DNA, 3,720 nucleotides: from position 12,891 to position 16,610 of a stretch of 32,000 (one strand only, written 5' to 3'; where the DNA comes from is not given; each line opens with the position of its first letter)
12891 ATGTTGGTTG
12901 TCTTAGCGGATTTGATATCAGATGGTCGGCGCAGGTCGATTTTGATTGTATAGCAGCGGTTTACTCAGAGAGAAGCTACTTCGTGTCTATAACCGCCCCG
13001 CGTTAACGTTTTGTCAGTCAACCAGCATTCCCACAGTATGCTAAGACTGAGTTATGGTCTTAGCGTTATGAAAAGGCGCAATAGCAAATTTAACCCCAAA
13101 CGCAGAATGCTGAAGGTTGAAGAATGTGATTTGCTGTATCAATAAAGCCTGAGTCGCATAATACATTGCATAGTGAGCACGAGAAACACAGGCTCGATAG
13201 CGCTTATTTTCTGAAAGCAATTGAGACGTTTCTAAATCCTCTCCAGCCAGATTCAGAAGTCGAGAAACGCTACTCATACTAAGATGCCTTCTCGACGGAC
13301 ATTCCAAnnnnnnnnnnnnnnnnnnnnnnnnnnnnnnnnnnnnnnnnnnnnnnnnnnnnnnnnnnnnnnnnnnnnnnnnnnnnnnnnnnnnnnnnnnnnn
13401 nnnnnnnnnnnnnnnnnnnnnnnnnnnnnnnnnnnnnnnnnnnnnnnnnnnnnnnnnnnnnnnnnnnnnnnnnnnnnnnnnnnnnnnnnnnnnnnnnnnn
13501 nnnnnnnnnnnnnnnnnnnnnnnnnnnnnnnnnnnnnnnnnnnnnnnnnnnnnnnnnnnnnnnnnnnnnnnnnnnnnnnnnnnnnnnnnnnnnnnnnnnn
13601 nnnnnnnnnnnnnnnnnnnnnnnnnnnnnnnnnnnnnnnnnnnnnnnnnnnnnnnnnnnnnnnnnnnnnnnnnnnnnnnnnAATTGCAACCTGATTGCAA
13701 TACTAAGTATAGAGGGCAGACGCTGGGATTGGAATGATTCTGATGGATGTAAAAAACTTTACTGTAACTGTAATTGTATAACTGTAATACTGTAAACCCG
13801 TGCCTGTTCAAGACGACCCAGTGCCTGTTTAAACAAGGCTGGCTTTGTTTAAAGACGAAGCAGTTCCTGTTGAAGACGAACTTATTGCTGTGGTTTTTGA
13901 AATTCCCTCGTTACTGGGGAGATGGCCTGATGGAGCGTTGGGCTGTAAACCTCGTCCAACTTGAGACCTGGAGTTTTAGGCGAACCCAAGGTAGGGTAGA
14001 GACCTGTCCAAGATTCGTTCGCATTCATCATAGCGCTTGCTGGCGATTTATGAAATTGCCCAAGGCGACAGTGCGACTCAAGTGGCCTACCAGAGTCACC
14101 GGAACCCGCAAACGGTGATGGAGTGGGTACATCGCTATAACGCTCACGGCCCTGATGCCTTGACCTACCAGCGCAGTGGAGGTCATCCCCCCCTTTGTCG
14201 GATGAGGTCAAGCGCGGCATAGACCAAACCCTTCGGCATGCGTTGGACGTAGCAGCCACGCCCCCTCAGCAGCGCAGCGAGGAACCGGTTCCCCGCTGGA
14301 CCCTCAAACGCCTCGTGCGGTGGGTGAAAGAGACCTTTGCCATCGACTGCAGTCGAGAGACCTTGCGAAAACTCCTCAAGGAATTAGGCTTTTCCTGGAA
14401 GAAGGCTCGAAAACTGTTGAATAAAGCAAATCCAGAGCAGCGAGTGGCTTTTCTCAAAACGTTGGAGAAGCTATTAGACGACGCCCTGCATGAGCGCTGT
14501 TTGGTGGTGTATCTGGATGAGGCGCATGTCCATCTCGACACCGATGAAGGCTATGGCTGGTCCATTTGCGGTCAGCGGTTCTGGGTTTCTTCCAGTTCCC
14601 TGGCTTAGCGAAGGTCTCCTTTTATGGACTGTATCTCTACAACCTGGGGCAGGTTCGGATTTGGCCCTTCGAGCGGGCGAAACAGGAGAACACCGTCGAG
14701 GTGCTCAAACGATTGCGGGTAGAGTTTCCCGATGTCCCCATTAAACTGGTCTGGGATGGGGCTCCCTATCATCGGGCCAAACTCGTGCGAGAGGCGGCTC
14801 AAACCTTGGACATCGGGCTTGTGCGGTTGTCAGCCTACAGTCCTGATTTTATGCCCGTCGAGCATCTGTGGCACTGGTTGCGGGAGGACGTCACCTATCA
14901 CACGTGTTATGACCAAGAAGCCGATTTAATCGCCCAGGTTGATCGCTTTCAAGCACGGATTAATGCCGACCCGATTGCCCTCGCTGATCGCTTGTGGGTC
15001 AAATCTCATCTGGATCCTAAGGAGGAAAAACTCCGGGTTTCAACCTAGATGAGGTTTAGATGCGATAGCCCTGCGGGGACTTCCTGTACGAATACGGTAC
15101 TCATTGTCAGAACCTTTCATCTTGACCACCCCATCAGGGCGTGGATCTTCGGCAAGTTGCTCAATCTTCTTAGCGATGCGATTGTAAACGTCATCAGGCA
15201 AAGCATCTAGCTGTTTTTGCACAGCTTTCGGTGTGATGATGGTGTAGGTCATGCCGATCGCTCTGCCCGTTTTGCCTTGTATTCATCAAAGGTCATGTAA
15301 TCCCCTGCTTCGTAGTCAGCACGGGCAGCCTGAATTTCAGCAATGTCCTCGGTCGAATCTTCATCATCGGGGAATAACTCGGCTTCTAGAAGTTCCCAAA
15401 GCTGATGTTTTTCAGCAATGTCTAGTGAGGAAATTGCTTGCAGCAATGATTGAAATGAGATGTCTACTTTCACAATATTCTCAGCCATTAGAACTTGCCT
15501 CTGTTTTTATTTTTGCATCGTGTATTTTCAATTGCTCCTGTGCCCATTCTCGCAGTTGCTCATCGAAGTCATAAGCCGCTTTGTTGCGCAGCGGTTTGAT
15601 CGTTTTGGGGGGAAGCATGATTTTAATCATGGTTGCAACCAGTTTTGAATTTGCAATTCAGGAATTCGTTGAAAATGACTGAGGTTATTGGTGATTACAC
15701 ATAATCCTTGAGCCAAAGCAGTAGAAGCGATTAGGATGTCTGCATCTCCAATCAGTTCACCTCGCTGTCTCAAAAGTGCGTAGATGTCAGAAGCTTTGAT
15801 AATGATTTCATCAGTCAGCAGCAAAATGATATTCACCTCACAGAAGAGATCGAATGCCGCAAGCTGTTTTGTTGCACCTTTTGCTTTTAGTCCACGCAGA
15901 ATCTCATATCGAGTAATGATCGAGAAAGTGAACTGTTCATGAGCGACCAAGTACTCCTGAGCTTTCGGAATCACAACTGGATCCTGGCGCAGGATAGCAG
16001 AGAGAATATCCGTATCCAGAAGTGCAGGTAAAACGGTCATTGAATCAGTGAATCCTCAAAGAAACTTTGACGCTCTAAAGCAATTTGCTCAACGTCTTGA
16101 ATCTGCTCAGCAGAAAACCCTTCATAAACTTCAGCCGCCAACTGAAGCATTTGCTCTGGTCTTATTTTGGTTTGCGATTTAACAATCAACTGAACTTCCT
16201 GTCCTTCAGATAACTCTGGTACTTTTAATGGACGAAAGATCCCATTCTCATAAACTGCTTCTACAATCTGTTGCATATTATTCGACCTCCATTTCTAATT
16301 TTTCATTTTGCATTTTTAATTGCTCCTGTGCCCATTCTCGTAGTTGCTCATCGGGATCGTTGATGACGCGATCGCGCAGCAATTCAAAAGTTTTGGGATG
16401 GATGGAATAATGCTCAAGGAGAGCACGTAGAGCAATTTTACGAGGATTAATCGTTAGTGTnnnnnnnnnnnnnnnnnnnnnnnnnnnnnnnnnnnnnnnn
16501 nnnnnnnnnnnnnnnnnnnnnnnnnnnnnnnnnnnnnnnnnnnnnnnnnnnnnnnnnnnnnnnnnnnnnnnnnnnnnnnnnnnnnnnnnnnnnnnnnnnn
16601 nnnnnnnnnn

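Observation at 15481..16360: Low-GC vapBC cassette bracketed by a 36-nt direct repeat that duplicates the NACHT gene tail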

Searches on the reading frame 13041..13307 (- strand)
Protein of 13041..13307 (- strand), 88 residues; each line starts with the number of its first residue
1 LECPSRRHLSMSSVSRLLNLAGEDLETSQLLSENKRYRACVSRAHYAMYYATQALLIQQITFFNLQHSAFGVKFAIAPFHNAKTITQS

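Call 4: search_protein_families(library=pfam, proteins=[window:13041-13307:-], max_evalue=0.01)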
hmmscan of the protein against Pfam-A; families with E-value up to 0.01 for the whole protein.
window:13041-13307:- (88 aa): 1 family
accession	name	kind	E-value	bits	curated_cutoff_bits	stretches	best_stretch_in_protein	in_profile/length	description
PF05168.19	HEPN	-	6.5e-08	33.2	22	1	15-61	2-48/117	HEPN domain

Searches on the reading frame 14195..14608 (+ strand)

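Call 4: search_protein_families(library=pfam, proteins=[window:14195-14608:+], max_evalue=0.01)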
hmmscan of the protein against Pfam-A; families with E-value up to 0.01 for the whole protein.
window:14195-14608:+ (137 aa): 4 families
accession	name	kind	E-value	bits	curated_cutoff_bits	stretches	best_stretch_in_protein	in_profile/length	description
PF13592.12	HTH_33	-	1.4e-18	66.7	25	1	32-89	2-59/60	Winged helix-turn helix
PF01498.24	HTH_Tnp_Tc3_2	-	1.5e-05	25.6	31.5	1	33-86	12-66/72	Transposase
PF13565.12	HTH_32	-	9e-05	23.4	33.7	1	24-61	45-73/73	Homeodomain-like domain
PF07592.17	DDE_Tnp_ISAZ013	-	0.00045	19.8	26.9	1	29-108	14-95/308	Rhodopirellula transposase DDE domain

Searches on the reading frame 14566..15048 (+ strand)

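Call 4: search_protein_families(library=pfam, proteins=[window:14566-15048:+], max_evalue=0.01)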
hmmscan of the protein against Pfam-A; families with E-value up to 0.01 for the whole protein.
window:14566-15048:+ (160 aa): 1 family
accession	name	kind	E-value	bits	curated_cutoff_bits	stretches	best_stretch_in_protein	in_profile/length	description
PF13358.12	DDE_3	-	7.8e-14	52.2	28.6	1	17-118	38-142/146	DDE superfamily endonuclease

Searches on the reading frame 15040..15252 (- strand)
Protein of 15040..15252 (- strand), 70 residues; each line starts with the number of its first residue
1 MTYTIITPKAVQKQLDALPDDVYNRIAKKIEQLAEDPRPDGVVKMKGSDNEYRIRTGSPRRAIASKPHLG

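Call 4: search_protein_families(library=pfam, proteins=[window:15040-15252:-], max_evalue=0.01)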
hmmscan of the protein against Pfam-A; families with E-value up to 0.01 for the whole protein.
window:15040-15252:- (70 aa): 1 family
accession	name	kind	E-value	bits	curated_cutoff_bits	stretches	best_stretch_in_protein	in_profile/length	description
PF05016.21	ParE_toxin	-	0.0049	17.9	23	1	7-57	4-63/89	ParE toxin of type II toxin-antitoxin system, parDE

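Call 54: search_protein_families(library=padloc, proteins=[window:15040-15252:-], max_evalue=0.001)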
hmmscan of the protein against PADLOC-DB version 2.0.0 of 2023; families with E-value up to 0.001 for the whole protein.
window:15040-15252:- (70 aa): 0 families

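Call 55: search_protein_families(library=ncbifam, proteins=[window:15040-15252:-], max_evalue=0.001)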
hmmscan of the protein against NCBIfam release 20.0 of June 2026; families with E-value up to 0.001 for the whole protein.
window:15040-15252:- (70 aa): 0 families

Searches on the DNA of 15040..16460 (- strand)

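Call 57: search_dna_similar(query=window:15040-16460:-, collection=plasmids, mode=distant, max_rows=15)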
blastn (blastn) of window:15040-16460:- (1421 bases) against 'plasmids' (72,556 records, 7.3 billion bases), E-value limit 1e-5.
No match.

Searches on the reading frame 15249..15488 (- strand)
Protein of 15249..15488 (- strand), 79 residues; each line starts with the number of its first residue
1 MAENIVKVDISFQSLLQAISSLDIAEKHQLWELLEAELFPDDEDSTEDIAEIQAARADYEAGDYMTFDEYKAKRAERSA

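Call 4: search_protein_families(library=pfam, proteins=[window:15249-15488:-], max_evalue=0.01)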
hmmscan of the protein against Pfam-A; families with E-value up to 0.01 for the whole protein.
window:15249-15488:- (79 aa): 0 families

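Call 8: find_encoding_contigs(protein=window:15249-15488:-, flank=8000, max_places=10)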
Protein window:15249-15488:- (79 aa): no gene with exactly this product is on record in the collection.

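Call 54: search_protein_families(library=padloc, proteins=[window:15249-15488:-], max_evalue=0.001)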
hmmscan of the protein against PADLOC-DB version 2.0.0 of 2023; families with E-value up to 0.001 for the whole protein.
window:15249-15488:- (79 aa): 0 families

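Call 55: search_protein_families(library=ncbifam, proteins=[window:15249-15488:-], max_evalue=0.001)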
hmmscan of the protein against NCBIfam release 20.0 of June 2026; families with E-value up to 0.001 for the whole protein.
window:15249-15488:- (79 aa): 1 family
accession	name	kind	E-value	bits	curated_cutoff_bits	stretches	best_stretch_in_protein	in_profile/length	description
NF047401.1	TA_anti_VapB15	equivalog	0.00045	20.4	80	1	7-40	1-34/66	type II toxin-antitoxin system VapB15 family antitoxin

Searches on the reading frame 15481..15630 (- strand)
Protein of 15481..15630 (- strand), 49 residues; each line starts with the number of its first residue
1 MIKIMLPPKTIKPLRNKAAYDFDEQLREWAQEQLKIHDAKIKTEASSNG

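Call 4: search_protein_families(library=pfam, proteins=[window:15481-15630:-], max_evalue=0.01)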
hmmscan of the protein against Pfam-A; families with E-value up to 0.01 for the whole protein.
window:15481-15630:- (49 aa): 0 families

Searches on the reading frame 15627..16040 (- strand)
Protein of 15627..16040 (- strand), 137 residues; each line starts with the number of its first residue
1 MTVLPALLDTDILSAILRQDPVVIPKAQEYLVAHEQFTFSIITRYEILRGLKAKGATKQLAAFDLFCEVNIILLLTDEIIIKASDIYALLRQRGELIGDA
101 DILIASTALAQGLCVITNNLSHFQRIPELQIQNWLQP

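Call 4: search_protein_families(library=pfam, proteins=[window:15627-16040:-], max_evalue=0.01)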
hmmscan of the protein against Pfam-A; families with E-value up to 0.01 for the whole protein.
window:15627-16040:- (137 aa): 1 family
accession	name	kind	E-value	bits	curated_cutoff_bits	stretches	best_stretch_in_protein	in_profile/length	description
PF01850.27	PIN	-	3.4e-10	41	23.6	1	7-127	2-118/120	PIN domain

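Call 54: search_protein_families(library=padloc, proteins=[window:15627-16040:-], max_evalue=0.001)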
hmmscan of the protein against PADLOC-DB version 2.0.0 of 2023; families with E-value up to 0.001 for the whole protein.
window:15627-16040:- (137 aa): 0 families

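Call 55: search_protein_families(library=ncbifam, proteins=[window:15627-16040:-], max_evalue=0.001)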
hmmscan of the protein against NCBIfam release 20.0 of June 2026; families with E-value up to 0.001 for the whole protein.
window:15627-16040:- (137 aa): 3 families
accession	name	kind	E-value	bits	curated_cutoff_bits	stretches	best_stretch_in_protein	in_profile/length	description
NF047863.1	VapCLeptosp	equivalog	4.8e-20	72.2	140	1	7-134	2-129/130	type II toxin-antitoxin system tRNA(fMet)-specific endonuclease VapC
NF010285.0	PRK13725.1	subfamily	1.2e-11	44.6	143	1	6-134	4-131/132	tRNA(fMet)-specific endonuclease VapC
NF047959.1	TA_toxin_VapC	equivalog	3.7e-09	36.7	80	1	7-119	2-113/125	type II toxin-antitoxin system VapC family toxin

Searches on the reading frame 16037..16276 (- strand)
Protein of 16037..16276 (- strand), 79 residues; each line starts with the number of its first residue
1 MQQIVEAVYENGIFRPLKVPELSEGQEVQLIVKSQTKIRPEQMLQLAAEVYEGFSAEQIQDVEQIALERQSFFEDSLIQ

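Call 4: search_protein_families(library=pfam, proteins=[window:16037-16276:-], max_evalue=0.01)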
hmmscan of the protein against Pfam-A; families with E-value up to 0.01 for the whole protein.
window:16037-16276:- (79 aa): 1 family
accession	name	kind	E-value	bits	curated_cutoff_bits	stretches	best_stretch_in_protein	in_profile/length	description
PF01954.22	AF2212-like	-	7.1e-13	49.2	21.6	1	1-37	1-37/59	AF2212-like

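Call 54: search_protein_families(library=padloc, proteins=[window:16037-16276:-], max_evalue=0.001)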
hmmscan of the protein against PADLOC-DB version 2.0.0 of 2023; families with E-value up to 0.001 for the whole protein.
window:16037-16276:- (79 aa): 0 families

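Call 55: search_protein_families(library=ncbifam, proteins=[window:16037-16276:-], max_evalue=0.001)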
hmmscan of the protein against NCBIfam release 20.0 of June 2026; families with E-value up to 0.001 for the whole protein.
window:16037-16276:- (79 aa): 0 families
